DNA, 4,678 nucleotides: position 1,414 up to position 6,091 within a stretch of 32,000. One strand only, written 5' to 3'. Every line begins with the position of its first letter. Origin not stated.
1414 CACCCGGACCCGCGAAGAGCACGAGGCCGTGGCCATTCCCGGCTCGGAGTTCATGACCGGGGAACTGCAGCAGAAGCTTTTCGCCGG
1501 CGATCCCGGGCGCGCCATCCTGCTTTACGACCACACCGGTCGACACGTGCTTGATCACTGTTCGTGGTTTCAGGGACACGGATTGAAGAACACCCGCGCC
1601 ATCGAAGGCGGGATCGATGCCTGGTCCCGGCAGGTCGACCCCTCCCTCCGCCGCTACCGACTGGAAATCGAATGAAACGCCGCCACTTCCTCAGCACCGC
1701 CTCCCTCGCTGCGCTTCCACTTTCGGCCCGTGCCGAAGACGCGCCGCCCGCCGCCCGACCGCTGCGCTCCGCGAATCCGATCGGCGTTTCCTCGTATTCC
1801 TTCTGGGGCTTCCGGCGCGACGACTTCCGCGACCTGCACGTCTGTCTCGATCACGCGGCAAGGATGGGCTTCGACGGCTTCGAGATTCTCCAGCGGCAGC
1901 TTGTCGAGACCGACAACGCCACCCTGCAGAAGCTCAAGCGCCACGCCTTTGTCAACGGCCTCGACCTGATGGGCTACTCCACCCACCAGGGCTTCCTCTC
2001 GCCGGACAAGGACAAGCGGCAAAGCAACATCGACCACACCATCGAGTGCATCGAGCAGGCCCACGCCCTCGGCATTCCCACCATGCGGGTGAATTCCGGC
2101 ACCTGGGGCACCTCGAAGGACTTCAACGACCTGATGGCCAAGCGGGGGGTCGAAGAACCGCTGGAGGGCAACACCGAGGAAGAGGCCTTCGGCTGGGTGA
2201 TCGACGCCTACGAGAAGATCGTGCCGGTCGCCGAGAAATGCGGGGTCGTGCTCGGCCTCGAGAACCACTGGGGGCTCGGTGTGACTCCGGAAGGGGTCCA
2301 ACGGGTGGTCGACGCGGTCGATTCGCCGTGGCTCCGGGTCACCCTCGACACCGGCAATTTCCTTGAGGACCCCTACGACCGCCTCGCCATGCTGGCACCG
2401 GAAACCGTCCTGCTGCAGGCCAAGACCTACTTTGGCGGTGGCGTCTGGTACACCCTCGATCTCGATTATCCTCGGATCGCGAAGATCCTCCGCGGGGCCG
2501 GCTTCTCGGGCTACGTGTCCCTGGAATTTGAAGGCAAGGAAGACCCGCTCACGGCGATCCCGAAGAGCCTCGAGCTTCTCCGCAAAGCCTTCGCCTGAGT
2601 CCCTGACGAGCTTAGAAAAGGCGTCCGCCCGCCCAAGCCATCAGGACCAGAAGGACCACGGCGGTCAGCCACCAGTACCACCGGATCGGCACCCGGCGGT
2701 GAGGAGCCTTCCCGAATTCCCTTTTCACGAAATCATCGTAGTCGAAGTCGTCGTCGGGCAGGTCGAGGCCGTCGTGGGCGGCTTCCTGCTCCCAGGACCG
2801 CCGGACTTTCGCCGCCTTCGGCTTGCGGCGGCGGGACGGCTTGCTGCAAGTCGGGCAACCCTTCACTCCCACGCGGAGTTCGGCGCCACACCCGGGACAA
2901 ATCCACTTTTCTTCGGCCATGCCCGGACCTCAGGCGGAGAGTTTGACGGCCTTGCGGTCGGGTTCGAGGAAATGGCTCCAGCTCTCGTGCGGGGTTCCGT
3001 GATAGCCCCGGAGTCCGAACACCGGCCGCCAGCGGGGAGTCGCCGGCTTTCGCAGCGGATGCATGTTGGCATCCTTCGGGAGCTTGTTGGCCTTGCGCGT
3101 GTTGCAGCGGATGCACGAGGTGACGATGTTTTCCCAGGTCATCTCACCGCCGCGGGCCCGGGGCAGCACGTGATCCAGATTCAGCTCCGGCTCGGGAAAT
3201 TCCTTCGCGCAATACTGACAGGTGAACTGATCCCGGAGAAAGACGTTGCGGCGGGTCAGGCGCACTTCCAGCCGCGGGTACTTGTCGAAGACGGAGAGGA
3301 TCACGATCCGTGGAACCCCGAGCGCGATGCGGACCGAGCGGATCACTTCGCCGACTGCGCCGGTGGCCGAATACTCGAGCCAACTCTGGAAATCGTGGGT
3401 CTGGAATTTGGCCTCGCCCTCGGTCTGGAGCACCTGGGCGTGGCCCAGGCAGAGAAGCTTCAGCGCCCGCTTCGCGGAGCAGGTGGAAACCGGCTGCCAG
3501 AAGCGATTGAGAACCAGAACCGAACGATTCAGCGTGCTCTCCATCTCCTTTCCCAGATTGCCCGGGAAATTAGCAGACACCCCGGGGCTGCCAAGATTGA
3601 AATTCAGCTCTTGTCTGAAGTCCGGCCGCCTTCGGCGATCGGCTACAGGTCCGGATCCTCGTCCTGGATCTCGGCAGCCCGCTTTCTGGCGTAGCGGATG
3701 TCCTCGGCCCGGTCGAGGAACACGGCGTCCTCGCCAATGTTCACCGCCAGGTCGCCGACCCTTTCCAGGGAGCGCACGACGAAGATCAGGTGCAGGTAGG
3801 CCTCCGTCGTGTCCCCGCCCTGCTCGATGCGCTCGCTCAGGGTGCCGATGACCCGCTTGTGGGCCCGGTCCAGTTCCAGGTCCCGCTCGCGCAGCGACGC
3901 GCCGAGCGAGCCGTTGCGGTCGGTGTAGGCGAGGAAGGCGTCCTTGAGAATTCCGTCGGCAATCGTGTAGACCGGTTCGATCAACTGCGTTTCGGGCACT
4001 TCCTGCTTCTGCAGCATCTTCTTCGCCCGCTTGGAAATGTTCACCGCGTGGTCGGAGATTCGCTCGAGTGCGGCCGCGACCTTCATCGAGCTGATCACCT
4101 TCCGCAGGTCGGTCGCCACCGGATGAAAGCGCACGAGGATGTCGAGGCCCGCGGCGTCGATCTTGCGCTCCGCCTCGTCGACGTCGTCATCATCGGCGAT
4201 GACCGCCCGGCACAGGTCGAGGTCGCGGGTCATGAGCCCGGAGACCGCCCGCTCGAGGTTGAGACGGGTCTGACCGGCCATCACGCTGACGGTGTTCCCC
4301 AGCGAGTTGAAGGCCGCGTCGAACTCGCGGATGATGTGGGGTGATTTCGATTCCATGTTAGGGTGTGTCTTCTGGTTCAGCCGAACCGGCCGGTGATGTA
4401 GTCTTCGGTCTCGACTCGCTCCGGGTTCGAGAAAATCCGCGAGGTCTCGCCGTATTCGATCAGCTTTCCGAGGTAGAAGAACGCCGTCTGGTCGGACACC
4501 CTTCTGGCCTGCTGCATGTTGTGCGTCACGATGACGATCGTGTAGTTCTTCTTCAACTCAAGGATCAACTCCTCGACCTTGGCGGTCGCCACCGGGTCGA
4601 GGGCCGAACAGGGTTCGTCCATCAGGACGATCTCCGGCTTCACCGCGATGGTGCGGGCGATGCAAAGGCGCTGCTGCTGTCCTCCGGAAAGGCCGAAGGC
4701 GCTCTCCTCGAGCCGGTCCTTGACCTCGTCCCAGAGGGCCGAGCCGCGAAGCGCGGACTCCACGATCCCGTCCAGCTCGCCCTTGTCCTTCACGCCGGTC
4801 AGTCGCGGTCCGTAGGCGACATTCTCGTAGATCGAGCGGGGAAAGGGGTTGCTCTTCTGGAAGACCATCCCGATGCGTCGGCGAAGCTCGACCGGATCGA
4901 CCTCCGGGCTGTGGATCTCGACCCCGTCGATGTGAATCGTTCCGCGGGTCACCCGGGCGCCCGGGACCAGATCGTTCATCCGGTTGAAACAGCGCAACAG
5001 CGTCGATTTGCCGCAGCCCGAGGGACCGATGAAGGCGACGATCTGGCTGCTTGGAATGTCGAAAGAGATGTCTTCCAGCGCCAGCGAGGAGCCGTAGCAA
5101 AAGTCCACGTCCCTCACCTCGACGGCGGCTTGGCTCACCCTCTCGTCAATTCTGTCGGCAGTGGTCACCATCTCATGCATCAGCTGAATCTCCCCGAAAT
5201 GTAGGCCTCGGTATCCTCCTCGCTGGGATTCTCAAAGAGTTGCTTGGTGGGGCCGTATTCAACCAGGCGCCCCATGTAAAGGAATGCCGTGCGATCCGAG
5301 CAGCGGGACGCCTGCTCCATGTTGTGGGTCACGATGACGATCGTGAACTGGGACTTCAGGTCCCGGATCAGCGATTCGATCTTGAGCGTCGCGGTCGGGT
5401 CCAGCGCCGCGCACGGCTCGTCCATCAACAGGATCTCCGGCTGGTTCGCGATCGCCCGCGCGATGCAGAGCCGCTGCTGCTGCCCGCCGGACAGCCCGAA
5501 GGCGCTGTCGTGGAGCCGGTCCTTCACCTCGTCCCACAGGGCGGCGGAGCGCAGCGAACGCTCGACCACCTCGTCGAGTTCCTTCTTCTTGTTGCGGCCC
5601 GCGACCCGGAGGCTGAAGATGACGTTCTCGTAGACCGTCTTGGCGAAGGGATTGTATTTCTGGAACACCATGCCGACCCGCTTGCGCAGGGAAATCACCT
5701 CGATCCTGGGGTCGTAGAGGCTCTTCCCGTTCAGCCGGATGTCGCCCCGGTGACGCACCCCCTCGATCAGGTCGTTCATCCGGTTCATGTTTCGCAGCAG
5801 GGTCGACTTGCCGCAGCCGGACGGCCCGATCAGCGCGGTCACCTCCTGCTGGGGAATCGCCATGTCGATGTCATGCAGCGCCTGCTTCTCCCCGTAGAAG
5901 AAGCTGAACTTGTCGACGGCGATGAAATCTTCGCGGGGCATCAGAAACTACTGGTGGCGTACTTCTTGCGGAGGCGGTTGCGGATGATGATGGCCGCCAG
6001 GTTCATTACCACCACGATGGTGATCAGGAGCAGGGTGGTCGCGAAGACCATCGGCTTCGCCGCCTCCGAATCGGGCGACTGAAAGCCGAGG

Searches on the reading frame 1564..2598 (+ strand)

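Call 8: search_protein_families(library=pfam, proteins=[window:1564-2598:+], max_evalue=0.00001)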
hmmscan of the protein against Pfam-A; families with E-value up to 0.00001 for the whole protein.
window:1564-2598:+ (344 aa): 1 family
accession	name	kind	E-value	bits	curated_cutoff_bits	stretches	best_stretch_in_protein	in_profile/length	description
PF01261.30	AP_endonuc_2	-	8.5e-38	130.9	31.1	1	95-341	1-248/249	Xylose isomerase-like TIM barrel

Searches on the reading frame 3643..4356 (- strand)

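Call 8: search_protein_families(library=pfam, proteins=[window:3643-4356:-], max_evalue=0.00001)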
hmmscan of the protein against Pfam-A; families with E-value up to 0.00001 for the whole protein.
window:3643-4356:- (237 aa): 1 family
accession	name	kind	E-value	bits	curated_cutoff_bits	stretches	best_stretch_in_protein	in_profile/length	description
PF01895.24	PhoU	-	1.6e-33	115.4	23.5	2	25-110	3-88/89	PhoU domain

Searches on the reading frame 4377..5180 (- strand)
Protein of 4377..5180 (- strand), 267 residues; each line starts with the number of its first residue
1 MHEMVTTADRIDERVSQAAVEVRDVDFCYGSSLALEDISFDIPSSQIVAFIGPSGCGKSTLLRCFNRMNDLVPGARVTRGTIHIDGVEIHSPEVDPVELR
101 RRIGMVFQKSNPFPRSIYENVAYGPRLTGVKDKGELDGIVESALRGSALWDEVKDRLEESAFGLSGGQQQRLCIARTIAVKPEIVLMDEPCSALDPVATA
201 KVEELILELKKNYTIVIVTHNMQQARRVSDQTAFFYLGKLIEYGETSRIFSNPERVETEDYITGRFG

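Call 8: search_protein_families(library=pfam, proteins=[window:4377-5180:-], max_evalue=0.00001)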
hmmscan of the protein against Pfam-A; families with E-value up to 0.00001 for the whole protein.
window:4377-5180:- (267 aa): 3 families
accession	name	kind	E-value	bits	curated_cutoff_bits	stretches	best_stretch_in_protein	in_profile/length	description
PF00005.33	ABC_tran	-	3e-32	112.5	25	1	35-191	1-136/137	ABC transporter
PF13304.12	AAA_21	-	2.8e-12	47.7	27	1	131-222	204-300/304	AAA domain, putative AbiEii toxin, Type IV TA system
PF02463.25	SMC_N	-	5.1e-07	29.8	40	0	160-230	130-207/220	RecF/RecN/SMC N terminal domain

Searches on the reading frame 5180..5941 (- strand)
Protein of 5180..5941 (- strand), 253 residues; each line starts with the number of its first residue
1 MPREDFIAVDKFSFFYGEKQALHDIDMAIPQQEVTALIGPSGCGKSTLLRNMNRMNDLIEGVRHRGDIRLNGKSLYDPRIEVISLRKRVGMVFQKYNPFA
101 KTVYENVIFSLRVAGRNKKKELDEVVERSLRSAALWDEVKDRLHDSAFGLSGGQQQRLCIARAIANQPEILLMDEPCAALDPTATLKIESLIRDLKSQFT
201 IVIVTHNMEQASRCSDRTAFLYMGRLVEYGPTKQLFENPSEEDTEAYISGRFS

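Call 8: search_protein_families(library=pfam, proteins=[window:5180-5941:-], max_evalue=0.00001)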
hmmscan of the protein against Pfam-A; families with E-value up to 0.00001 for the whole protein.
window:5180-5941:- (253 aa): 3 families
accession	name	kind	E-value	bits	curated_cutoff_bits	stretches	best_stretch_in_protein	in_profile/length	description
PF00005.33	ABC_tran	-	2e-32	113.1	25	1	22-178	1-137/137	ABC transporter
PF13304.12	AAA_21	-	4.6e-10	40.5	27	0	123-208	211-300/304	AAA domain, putative AbiEii toxin, Type IV TA system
PF02463.25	SMC_N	-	2.7e-08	33.9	40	1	31-216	23-206/220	RecF/RecN/SMC N terminal domain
